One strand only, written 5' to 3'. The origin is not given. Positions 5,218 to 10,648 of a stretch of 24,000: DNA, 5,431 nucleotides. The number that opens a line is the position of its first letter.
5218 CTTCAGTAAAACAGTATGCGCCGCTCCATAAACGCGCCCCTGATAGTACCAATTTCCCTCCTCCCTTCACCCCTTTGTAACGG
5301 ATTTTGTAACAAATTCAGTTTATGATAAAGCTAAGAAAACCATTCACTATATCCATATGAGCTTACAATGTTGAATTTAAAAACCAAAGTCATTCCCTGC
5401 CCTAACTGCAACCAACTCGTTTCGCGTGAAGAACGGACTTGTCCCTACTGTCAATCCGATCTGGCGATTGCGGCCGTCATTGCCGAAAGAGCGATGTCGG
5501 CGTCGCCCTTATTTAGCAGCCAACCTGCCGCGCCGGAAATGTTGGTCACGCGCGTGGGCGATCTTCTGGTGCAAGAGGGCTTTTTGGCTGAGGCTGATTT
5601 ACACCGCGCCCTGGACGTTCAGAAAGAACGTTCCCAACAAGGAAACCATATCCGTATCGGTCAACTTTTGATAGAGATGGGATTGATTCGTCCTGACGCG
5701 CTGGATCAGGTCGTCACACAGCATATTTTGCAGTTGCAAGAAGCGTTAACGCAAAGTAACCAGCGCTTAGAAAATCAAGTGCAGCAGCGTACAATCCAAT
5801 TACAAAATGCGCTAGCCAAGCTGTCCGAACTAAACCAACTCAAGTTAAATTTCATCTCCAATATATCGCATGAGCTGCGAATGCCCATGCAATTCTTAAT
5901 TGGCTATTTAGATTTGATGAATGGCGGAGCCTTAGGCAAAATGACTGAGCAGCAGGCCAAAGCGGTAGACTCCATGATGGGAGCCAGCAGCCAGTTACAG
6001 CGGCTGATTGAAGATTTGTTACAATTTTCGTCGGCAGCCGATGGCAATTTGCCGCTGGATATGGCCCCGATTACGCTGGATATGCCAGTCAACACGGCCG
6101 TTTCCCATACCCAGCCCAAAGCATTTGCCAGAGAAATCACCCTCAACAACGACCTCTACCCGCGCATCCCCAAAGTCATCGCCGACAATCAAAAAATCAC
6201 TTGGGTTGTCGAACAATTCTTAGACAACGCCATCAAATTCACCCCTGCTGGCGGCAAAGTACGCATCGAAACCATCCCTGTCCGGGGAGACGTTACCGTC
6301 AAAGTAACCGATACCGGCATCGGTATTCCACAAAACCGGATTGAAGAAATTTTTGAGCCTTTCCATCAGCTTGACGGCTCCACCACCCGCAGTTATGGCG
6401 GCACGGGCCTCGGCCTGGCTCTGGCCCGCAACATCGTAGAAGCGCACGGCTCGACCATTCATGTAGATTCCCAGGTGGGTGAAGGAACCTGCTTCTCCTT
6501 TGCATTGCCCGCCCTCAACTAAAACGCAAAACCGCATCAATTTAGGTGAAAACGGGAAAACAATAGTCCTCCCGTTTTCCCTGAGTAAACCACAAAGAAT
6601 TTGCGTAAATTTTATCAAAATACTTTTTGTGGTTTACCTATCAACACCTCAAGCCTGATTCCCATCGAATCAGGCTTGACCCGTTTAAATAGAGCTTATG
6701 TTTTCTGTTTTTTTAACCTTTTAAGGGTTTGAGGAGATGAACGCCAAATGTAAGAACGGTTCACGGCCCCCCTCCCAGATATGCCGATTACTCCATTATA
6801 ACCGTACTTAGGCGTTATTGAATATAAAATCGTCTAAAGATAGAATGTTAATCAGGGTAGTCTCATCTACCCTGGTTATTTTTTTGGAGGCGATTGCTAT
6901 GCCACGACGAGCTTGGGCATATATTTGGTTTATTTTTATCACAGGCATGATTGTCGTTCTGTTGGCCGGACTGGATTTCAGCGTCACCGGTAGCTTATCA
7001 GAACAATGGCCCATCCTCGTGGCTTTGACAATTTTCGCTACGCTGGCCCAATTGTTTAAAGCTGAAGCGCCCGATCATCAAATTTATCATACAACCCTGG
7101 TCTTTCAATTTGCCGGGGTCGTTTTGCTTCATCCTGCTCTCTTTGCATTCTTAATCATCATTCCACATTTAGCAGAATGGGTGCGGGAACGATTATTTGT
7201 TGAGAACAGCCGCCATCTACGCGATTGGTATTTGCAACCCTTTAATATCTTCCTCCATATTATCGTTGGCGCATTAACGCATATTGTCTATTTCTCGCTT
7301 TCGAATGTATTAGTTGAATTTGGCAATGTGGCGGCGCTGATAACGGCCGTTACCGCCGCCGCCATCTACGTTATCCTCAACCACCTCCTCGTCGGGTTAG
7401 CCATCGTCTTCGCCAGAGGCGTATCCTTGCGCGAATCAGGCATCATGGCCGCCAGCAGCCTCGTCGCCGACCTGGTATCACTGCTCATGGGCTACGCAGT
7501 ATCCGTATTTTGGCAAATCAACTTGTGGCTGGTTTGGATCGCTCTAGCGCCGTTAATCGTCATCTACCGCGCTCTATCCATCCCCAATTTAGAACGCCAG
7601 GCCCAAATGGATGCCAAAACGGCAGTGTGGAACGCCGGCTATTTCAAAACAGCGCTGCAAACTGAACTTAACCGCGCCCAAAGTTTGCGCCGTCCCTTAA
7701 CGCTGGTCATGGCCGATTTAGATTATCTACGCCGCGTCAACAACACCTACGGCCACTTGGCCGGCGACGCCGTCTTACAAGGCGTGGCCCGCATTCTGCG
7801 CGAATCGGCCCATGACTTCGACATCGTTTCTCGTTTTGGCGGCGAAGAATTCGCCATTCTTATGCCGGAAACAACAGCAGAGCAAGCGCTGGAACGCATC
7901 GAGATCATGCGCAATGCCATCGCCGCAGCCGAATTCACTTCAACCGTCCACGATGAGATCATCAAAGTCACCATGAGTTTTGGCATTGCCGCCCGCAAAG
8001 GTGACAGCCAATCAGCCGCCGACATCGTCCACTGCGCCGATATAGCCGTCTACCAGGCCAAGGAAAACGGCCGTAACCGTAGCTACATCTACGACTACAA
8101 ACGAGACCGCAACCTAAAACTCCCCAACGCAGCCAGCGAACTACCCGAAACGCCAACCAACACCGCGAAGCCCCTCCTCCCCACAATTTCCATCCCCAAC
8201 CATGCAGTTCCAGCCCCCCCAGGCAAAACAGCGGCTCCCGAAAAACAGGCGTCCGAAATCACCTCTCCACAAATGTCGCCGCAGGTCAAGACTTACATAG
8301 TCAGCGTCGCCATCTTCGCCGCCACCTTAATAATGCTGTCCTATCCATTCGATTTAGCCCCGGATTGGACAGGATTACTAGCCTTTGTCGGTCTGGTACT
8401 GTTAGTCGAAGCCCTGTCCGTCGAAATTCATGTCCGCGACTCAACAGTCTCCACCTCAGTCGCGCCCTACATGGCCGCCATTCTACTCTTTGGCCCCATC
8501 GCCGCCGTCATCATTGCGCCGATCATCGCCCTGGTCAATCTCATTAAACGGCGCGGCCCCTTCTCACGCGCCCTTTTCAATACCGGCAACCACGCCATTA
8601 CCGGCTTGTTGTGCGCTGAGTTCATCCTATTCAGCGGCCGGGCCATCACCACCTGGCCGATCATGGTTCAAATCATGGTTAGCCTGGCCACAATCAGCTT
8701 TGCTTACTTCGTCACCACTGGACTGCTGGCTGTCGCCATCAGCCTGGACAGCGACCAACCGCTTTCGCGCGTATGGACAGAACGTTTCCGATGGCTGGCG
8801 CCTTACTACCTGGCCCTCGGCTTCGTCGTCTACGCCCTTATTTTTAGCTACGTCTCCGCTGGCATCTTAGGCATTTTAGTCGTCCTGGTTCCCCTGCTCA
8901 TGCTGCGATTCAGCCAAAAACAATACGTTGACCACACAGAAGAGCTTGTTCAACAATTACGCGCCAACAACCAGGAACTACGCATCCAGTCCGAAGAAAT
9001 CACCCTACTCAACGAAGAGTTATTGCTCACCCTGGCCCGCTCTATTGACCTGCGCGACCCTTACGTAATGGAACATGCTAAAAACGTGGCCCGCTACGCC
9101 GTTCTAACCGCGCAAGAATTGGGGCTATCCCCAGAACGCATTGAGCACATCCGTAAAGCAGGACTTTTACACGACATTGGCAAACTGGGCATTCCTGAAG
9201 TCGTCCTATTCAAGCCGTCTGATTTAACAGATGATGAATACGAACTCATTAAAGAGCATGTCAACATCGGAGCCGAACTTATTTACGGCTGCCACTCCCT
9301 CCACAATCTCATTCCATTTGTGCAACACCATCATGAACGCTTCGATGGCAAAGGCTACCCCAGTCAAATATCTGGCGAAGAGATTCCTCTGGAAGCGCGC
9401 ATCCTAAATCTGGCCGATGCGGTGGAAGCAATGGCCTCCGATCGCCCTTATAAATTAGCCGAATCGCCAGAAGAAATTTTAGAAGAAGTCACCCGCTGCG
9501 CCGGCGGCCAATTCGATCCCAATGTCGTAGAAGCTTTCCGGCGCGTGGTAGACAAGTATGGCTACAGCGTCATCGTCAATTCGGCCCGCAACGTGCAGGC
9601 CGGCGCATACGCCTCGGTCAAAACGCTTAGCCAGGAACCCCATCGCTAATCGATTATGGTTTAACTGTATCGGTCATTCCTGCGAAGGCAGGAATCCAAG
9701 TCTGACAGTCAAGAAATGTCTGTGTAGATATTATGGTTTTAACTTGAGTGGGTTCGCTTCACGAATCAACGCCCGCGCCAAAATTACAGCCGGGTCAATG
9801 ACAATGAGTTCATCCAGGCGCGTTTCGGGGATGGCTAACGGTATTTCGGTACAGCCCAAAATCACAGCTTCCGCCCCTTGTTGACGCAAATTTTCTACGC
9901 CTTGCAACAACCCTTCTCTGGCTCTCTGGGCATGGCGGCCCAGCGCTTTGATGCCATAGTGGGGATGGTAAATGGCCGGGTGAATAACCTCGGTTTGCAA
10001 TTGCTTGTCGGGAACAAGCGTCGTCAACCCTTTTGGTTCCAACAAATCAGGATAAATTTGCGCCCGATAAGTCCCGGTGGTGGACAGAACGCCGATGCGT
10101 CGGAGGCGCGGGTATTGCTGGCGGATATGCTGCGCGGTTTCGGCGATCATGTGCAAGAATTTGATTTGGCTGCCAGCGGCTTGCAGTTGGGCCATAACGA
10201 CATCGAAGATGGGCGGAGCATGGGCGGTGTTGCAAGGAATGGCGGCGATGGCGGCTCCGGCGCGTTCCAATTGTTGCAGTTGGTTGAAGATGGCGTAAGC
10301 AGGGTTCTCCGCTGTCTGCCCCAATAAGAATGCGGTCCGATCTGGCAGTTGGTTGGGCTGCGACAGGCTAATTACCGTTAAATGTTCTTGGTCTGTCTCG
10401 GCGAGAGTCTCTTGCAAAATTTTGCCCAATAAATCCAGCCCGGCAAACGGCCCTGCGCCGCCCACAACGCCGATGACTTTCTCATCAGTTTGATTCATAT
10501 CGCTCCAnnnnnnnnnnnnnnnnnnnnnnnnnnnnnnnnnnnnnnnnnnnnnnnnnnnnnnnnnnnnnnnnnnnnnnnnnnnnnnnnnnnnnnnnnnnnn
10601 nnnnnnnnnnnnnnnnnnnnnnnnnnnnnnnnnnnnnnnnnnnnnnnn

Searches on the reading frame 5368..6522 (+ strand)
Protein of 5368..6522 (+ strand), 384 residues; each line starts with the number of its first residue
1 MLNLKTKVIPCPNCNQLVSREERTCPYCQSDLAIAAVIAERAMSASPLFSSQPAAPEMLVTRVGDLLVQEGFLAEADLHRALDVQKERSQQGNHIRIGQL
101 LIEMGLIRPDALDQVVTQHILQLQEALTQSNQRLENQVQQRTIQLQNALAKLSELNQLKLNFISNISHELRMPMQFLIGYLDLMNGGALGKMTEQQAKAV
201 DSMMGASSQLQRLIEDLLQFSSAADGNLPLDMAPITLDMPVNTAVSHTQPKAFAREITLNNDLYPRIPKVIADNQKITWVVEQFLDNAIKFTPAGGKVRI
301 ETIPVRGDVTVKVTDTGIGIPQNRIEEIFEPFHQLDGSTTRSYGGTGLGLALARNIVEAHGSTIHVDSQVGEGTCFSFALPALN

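Call 14: search_protein_families(library=pfam, proteins=[window:5368-6522:+])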
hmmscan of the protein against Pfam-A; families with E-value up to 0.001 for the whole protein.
window:5368-6522:+ (384 aa): 3 families
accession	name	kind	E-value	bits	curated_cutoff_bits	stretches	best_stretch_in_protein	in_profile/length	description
PF02518.31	HATPase_c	-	1.2e-29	103.4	26.4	1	273-382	2-109/111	Histidine kinase-, DNA gyrase B-, and HSP90-like ATPase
PF00512.31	HisKA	-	1.6e-13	50.9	26.9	1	159-224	2-64/66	His Kinase A (phospho-acceptor) domain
PF13248.11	Zn_ribbon_3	-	1.6e-05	24.6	27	1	9-32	3-26/26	zinc-ribbon domain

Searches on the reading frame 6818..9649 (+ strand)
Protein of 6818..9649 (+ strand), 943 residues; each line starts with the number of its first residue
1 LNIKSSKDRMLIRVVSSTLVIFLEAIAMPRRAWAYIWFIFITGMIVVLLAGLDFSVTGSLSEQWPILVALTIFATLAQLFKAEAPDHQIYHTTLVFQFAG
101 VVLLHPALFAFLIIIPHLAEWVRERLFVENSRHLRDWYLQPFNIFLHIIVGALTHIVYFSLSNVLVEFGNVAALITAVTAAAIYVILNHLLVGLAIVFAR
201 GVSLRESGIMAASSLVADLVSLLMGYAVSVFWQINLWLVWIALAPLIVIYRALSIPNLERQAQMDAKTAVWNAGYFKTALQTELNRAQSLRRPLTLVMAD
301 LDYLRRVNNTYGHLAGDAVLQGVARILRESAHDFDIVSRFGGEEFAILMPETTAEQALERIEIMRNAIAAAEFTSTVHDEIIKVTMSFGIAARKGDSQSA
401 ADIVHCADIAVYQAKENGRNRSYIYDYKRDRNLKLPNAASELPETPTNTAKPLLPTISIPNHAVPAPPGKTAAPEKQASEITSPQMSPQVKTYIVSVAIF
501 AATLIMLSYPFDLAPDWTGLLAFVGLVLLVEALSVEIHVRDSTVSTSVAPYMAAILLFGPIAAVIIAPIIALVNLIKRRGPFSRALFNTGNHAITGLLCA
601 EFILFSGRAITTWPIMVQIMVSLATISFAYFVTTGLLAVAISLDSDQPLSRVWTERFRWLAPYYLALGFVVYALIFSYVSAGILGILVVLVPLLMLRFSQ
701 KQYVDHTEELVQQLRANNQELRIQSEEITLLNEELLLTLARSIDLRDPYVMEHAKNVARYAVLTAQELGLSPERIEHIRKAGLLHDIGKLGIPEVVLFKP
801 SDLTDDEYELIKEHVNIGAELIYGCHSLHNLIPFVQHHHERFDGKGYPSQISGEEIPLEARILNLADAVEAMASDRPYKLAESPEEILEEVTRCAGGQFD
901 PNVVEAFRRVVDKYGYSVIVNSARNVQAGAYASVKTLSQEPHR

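Call 14: search_protein_families(library=pfam, proteins=[window:6818-9649:+])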
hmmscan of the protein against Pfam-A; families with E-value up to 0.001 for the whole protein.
window:6818-9649:+ (943 aa): 3 families
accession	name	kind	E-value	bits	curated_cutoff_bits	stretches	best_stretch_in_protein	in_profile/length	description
PF00990.26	GGDEF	-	1.6e-42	145.4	23.8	1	262-421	1-161/161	Diguanylate cyclase, GGDEF domain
PF13487.12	HD_5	-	2.2e-32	112.6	27.2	1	740-903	4-170/170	HD domain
PF01966.28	HD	-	3.1e-19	69.8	22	1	751-872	2-116/116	HD domain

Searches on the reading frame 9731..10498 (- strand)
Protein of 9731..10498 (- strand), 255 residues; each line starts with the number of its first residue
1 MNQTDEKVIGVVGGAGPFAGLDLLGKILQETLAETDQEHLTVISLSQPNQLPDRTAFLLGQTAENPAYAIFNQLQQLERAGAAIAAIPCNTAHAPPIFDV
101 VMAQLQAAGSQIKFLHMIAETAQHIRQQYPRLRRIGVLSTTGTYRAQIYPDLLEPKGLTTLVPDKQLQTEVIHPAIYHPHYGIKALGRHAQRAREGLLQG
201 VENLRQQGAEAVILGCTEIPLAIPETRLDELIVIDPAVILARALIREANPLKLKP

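Call 14: search_protein_families(library=pfam, proteins=[window:9731-10498:-])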
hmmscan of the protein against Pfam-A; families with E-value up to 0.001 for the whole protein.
window:9731-10498:- (255 aa): 1 family
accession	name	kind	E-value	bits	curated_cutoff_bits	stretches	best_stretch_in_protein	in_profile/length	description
PF01177.27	Asp_Glu_race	-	4.8e-30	105.4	31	1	12-243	1-210/211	Asp/Glu/Hydantoin racemase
